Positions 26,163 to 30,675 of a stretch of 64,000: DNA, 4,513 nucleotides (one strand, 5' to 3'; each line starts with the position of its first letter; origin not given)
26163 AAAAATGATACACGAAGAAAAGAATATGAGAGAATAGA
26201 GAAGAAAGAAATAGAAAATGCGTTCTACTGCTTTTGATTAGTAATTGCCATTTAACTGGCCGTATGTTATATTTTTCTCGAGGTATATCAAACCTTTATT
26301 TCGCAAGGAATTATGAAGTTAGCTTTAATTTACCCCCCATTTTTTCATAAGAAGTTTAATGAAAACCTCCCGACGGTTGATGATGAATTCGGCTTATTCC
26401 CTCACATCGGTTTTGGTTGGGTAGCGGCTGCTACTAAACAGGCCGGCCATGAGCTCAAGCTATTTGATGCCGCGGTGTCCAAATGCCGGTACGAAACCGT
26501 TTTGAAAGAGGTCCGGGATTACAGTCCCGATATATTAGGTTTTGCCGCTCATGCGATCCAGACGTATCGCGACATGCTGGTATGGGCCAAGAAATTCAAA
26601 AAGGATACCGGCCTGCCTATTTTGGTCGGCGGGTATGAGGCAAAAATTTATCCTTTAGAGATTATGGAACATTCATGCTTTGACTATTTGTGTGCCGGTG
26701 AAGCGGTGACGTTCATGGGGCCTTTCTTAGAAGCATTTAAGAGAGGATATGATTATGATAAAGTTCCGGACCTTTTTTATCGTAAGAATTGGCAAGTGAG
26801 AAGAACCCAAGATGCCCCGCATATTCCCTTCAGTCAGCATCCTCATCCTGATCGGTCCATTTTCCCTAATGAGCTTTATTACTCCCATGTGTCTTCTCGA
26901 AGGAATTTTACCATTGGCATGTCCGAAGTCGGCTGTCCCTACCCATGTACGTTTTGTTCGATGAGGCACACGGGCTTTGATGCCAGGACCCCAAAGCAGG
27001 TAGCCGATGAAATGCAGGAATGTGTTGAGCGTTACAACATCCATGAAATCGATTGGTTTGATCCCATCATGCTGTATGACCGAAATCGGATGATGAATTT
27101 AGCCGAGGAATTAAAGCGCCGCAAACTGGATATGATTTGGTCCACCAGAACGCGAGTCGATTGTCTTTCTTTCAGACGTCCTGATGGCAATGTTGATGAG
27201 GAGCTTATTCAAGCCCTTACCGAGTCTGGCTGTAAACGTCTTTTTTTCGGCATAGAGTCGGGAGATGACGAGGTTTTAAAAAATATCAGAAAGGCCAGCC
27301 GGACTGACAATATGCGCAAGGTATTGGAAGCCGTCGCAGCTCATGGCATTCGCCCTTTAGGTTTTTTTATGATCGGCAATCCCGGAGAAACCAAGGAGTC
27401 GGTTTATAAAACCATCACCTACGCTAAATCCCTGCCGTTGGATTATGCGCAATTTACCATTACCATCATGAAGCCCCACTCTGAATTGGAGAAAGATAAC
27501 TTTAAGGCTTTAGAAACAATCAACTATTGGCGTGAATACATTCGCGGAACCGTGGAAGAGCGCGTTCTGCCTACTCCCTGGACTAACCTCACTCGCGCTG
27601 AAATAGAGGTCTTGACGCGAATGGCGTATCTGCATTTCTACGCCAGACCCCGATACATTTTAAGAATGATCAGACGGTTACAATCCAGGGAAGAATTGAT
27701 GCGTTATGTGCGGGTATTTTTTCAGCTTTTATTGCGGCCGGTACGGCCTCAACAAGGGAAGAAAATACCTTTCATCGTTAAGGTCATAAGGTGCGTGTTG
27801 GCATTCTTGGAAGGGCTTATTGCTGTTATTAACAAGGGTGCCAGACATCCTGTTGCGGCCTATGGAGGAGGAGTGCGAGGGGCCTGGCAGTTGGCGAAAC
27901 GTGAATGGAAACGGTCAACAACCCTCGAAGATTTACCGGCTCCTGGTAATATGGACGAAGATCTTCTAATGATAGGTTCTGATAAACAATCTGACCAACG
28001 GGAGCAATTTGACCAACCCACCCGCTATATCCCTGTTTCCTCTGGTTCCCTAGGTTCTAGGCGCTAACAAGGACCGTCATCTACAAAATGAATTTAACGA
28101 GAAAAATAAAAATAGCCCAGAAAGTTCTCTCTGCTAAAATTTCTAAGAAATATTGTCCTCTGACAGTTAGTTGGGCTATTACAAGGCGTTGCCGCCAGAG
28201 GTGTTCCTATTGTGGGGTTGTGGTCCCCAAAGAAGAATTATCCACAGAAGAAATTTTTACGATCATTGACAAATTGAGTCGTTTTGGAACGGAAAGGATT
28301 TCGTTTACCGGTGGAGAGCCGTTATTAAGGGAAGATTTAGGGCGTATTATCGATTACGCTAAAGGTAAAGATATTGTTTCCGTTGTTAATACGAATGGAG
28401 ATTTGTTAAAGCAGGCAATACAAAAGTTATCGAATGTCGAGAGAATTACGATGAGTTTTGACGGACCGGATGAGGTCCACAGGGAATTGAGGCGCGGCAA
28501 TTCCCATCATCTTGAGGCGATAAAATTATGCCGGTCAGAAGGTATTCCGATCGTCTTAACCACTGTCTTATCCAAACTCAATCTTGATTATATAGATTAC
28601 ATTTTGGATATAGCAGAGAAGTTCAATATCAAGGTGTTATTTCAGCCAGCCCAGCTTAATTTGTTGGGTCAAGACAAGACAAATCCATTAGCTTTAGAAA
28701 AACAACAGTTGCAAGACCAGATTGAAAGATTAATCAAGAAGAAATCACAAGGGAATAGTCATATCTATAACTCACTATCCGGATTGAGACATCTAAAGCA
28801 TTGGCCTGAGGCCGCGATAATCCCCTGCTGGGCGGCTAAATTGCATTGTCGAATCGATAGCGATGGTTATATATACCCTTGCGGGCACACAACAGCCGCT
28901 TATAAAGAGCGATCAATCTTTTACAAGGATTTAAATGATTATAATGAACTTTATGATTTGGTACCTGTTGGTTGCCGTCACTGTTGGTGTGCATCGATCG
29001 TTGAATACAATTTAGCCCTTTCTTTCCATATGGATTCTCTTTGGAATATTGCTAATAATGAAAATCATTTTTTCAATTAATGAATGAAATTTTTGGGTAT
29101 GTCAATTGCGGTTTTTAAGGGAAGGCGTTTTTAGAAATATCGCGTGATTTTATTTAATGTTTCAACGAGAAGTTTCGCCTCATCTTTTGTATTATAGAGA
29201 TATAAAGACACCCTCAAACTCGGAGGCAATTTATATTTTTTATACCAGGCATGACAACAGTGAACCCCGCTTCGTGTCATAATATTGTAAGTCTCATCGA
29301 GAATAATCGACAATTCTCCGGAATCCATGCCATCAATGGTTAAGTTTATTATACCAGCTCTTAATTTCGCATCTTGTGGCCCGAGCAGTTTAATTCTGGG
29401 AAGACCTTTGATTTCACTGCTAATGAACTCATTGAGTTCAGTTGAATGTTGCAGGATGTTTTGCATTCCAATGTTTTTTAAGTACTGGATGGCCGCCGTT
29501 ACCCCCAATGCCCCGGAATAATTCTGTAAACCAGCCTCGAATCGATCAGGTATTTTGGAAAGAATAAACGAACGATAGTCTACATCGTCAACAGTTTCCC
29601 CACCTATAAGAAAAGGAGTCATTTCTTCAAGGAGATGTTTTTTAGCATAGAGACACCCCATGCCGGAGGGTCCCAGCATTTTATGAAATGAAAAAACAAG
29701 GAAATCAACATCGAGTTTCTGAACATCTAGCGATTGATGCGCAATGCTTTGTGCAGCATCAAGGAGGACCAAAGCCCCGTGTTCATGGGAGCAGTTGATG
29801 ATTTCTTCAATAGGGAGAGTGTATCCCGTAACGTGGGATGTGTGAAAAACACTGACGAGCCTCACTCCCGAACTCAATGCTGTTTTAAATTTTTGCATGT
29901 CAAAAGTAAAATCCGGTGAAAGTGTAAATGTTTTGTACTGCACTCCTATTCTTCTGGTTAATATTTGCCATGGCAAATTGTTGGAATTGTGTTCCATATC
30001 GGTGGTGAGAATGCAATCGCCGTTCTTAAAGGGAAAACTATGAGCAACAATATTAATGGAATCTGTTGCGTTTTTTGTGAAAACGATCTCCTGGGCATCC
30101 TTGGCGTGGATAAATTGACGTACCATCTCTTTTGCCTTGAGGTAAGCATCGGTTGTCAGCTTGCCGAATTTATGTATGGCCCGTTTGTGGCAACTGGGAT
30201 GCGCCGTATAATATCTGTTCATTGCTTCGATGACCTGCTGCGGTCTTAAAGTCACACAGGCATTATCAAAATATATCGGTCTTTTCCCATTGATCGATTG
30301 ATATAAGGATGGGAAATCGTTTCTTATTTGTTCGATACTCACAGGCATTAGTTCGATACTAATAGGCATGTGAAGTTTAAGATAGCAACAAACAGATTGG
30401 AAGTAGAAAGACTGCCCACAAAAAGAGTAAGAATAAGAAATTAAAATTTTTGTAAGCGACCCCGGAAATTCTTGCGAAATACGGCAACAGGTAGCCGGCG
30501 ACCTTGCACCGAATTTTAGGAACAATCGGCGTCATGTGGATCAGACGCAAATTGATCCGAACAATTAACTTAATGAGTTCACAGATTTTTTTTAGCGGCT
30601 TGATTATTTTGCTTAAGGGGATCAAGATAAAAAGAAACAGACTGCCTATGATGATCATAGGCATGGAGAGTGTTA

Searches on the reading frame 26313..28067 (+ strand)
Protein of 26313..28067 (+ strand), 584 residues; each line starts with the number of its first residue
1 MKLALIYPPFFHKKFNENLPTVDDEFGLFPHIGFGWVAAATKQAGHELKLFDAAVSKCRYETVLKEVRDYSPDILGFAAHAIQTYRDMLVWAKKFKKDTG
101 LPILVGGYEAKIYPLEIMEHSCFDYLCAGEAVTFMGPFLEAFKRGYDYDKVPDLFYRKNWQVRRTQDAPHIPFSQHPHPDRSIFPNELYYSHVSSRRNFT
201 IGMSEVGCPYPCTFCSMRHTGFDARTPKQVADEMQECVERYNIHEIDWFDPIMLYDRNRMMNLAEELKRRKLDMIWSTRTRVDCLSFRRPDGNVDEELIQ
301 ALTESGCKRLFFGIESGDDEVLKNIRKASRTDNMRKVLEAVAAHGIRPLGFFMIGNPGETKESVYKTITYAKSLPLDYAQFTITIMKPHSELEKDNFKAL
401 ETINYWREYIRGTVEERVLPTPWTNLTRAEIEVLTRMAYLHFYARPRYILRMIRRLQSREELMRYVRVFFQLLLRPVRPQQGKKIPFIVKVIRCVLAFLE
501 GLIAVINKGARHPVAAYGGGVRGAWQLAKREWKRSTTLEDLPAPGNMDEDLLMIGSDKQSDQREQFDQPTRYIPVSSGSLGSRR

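Call 15: search_protein_families(library=pfam, proteins=[window:26313-28067:+], max_evalue=0.00001)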
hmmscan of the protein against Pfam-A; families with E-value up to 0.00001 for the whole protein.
window:26313-28067:+ (584 aa): 2 families
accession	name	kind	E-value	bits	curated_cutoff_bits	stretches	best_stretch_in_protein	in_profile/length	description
PF04055.27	Radical_SAM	-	9.2e-20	71.9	29.5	1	207-369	6-164/166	Radical SAM superfamily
PF02310.24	B12-binding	-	2.1e-15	57.1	32.1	1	29-131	12-113/121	B12 binding domain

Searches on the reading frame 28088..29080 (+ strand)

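Call 15: search_protein_families(library=pfam, proteins=[window:28088-29080:+], max_evalue=0.00001)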
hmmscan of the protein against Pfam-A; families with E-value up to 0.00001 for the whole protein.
window:28088-29080:+ (330 aa): 1 family
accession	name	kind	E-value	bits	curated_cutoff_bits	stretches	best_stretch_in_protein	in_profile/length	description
PF04055.27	Radical_SAM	-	2.3e-24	86.9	29.5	1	31-174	3-164/166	Radical SAM superfamily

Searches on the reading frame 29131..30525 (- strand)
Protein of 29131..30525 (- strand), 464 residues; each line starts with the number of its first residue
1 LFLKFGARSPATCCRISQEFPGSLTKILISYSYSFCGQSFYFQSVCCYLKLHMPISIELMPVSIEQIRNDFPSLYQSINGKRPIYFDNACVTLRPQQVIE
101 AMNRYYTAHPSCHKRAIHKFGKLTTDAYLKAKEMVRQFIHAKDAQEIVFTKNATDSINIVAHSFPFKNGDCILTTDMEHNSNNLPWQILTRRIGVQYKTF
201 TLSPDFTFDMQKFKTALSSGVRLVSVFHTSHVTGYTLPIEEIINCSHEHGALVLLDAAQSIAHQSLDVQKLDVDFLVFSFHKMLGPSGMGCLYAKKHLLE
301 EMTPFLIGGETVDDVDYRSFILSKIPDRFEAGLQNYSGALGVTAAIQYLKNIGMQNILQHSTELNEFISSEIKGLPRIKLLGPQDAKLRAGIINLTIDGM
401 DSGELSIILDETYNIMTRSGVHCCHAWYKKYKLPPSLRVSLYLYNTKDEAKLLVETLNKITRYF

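Call 15: search_protein_families(library=pfam, proteins=[window:29131-30525:-], max_evalue=0.00001)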
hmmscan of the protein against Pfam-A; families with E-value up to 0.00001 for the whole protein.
window:29131-30525:- (464 aa): 2 families
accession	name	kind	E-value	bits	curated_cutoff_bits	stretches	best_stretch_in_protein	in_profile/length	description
PF00266.25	Aminotran_5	-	3.5e-112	375.5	21.5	1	84-452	1-370/371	Aminotransferase class-V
PF00155.27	Aminotran_1_2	-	1.8e-06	27.9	19.7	1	95-303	19-242/361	Aminotransferase class I and II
